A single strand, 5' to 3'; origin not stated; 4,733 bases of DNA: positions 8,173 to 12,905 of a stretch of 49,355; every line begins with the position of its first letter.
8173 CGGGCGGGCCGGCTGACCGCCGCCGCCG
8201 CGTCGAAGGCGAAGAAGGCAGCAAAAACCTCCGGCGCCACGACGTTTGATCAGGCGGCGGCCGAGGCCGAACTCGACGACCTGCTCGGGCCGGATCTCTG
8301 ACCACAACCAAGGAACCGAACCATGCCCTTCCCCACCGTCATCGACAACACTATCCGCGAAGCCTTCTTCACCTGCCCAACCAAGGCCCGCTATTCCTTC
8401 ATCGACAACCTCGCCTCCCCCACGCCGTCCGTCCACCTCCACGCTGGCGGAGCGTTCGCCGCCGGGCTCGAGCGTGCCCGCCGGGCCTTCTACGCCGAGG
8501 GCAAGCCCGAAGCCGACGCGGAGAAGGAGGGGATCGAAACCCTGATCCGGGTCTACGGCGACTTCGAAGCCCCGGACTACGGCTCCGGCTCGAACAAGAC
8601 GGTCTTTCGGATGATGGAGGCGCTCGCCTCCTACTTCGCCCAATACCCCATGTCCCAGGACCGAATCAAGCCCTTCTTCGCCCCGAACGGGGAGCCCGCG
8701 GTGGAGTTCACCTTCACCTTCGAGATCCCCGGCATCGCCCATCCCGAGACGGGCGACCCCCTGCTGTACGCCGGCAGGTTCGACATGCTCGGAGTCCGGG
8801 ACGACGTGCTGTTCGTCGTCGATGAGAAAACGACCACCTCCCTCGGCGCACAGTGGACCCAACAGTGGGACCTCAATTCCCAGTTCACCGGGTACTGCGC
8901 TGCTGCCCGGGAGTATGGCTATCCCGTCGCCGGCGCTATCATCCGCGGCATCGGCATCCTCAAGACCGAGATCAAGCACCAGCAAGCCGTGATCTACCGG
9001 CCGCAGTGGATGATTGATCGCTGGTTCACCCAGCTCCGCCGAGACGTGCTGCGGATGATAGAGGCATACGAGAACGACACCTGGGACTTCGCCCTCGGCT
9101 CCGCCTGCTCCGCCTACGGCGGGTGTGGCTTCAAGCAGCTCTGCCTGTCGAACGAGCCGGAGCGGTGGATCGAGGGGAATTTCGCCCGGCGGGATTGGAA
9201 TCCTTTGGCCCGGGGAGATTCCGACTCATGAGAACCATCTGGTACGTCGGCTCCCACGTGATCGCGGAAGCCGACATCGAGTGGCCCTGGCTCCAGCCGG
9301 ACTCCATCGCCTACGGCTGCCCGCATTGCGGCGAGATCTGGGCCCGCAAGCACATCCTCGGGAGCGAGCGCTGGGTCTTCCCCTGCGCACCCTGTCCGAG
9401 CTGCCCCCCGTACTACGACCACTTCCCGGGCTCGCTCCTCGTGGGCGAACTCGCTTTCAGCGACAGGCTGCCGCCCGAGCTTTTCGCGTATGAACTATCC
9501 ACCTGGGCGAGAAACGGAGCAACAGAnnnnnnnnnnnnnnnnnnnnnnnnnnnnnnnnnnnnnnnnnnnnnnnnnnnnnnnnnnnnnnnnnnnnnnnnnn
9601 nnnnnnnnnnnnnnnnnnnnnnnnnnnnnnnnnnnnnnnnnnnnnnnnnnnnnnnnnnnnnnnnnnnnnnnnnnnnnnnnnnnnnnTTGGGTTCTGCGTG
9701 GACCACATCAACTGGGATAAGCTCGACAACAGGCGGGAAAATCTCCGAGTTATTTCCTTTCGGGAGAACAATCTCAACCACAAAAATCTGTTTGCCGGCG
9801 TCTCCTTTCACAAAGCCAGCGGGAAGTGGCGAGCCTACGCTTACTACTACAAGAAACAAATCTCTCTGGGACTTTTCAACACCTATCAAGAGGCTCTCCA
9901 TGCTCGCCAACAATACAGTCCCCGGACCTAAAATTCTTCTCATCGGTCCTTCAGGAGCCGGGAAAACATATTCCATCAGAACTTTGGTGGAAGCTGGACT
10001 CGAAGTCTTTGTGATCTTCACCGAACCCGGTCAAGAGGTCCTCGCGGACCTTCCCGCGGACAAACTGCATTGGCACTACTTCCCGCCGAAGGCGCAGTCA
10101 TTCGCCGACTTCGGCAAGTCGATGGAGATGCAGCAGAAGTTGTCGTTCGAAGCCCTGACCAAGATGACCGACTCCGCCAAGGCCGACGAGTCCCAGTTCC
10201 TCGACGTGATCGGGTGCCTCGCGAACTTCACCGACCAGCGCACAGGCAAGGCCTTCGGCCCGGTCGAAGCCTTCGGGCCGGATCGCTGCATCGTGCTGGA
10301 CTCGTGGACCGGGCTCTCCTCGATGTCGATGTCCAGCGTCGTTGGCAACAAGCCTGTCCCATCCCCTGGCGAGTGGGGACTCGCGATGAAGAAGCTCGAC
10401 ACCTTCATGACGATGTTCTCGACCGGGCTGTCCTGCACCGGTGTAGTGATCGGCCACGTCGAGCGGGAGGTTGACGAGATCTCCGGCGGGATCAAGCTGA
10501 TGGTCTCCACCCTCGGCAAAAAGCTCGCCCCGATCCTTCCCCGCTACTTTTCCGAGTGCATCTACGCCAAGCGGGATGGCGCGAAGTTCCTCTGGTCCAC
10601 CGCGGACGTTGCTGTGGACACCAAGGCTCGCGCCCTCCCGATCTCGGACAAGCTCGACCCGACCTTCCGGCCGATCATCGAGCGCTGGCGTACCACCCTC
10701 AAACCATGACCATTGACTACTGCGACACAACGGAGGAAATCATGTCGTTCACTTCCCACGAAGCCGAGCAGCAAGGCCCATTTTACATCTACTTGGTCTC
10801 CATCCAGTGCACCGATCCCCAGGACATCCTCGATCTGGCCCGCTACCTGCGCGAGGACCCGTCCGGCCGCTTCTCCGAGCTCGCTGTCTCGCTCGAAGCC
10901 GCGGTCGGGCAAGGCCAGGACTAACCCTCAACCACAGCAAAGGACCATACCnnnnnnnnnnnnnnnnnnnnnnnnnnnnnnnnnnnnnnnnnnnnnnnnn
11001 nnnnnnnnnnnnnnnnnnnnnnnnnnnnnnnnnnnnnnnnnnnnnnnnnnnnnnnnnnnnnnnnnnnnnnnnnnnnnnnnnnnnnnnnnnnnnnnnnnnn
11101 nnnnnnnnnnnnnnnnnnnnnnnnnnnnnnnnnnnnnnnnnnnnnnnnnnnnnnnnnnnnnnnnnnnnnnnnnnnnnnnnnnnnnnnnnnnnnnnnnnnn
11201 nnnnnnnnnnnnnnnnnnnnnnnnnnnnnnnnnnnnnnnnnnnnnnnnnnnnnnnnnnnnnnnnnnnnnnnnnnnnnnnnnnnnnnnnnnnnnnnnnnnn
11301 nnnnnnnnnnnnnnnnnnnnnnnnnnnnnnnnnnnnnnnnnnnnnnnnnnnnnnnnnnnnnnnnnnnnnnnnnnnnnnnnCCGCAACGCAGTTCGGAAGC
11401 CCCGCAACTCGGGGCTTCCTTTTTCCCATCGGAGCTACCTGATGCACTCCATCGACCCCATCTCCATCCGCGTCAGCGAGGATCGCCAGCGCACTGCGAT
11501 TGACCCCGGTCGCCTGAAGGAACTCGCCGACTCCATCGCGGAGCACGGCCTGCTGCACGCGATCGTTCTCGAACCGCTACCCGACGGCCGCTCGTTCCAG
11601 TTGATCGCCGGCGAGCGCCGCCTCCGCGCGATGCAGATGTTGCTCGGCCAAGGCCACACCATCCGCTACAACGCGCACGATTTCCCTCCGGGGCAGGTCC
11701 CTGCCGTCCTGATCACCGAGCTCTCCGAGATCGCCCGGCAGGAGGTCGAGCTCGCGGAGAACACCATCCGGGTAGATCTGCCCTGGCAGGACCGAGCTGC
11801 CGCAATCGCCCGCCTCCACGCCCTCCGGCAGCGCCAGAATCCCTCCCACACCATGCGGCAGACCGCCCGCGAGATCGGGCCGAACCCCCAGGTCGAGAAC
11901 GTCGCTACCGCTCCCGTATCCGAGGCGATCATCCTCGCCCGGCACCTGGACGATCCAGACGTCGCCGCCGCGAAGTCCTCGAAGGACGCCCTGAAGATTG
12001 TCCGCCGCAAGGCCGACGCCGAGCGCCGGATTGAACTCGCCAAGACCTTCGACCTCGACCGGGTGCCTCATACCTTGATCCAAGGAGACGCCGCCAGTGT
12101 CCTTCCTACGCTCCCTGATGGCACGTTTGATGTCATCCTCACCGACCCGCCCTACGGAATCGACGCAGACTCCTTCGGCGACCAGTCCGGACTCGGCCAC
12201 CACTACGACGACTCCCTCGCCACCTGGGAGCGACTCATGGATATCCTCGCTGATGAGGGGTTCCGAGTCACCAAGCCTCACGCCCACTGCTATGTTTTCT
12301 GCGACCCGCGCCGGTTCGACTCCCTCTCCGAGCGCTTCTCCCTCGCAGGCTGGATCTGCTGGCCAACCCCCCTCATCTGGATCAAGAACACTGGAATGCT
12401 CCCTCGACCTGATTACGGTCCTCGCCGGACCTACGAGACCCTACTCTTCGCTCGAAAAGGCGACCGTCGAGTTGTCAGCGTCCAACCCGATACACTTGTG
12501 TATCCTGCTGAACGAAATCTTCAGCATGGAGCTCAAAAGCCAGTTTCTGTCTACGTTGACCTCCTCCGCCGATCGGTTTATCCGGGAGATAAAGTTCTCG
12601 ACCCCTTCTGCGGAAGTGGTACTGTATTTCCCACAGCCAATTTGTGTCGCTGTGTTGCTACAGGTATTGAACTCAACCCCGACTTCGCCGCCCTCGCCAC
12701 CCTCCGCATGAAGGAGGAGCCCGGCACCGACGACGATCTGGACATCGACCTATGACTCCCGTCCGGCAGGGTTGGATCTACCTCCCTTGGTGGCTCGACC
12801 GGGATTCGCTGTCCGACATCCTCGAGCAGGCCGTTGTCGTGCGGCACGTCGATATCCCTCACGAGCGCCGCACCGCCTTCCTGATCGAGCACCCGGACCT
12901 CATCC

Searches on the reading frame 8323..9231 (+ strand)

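Call 11: search_protein_families(library=phrogs, proteins=[window:8323-9231:+], max_evalue=0.001)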
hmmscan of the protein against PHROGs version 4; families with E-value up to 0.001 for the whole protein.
window:8323-9231:+ (302 aa): 3 families
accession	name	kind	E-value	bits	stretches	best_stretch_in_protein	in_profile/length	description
phrog_1218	-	DNA, RNA and nucleotide metabolism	1.6e-10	41.8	1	12-206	15-202/364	exonuclease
phrog_69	-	DNA, RNA and nucleotide metabolism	2.1e-05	24.7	1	14-196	97-248/501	exonuclease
phrog_298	-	DNA, RNA and nucleotide metabolism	3.8e-05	24.2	1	145-253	162-266/293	exonuclease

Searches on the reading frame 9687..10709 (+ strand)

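Call 11: search_protein_families(library=phrogs, proteins=[window:9687-10709:+], max_evalue=0.001)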
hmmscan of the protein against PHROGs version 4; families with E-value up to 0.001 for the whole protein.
window:9687-10709:+ (340 aa): 2 families
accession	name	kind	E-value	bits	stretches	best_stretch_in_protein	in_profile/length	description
phrog_124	-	DNA, RNA and nucleotide metabolism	3.2e-17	64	1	76-332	39-255/382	Sak4-like ssDNA annealing protein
phrog_1366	-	unknown function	0.00045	20.8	0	74-162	8-60/307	-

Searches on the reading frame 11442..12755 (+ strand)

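Call 11: search_protein_families(library=phrogs, proteins=[window:11442-12755:+], max_evalue=0.001)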
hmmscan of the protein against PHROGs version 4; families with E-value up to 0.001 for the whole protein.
window:11442-12755:+ (437 aa): 18 families
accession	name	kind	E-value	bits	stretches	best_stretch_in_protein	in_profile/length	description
phrog_67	-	other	9.1e-46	158.2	1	14-426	23-346/743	DNA methyltransferase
phrog_498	-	other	7.8e-31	108.3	2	181-430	174-427/633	DNA methyltransferase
phrog_3264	-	DNA, RNA and nucleotide metabolism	2.1e-18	68.1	1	5-135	53-166/337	ParB-like partition protein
phrog_4715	-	DNA, RNA and nucleotide metabolism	1.3e-12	48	1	3-137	149-267/630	ParB-like partition protein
phrog_6025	-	other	6.5e-11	43.2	1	209-310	11-111/192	DNA methyltransferase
phrog_3008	-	other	1e-09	39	1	361-425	149-213/244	DNA methyltransferase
phrog_6218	-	DNA, RNA and nucleotide metabolism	1.7e-09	38.3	1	21-133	23-122/506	ParB-like partition protein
phrog_1033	-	DNA, RNA and nucleotide metabolism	4e-07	31.1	1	4-126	36-149/334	ParB-like partition protein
phrog_12047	-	DNA, RNA and nucleotide metabolism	1.2e-06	29.2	1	13-67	11-58/301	ParB-like partition nuclease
phrog_23085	-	unknown function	7.2e-06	26.7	1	359-429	41-111/138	-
phrog_15982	-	unknown function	1.1e-05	25.6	1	17-72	41-97/453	-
phrog_10183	-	other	2.6e-05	23.7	0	381-427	115-161/889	DNA methyltransferase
phrog_3951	-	unknown function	9.8e-05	23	1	24-67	43-86/301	-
phrog_12517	-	unknown function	0.0001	22.6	0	211-238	161-188/316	-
phrog_18293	-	other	0.00023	22.1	1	350-426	33-110/119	methyltransferase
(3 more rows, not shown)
